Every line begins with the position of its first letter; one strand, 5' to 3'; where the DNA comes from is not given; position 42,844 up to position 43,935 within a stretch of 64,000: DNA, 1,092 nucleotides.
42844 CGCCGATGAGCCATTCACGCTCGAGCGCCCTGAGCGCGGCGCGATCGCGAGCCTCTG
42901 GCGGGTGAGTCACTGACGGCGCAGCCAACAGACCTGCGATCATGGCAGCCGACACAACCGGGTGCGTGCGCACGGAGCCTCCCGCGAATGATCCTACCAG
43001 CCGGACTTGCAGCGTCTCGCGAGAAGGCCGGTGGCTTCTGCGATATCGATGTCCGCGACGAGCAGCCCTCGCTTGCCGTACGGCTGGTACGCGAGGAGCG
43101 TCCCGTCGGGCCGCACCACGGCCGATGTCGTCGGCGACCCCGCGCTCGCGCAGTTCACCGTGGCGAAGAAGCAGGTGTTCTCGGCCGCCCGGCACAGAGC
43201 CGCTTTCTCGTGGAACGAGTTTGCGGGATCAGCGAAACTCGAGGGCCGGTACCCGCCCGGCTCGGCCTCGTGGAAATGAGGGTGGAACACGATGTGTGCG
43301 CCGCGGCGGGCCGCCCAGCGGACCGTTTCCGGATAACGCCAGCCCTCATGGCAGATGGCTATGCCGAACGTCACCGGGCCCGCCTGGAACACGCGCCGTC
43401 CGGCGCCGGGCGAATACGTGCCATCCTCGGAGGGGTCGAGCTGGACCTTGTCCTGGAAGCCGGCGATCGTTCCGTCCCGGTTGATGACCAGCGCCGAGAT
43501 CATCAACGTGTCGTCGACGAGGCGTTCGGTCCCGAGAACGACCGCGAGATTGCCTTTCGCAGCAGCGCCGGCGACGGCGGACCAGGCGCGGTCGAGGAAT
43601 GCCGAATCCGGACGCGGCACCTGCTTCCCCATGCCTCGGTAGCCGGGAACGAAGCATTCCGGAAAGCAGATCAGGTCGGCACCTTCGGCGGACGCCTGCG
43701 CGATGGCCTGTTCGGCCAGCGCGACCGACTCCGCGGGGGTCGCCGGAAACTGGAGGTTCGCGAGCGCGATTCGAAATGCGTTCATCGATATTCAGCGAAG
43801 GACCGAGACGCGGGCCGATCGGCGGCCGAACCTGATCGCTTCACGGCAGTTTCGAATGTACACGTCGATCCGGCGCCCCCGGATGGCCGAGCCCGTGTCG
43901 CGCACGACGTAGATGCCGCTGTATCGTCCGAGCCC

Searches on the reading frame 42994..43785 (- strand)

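Call 12: search_protein_families(library=pfam, proteins=[window:42994-43785:-], max_evalue=0.001)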
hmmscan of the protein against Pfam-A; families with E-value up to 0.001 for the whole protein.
window:42994-43785:- (263 aa): 1 family
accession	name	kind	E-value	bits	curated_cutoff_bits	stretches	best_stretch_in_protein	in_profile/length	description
PF00795.27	CN_hydrolase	-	4.5e-30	105.3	23.2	1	5-251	1-251/256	Carbon-nitrogen hydrolase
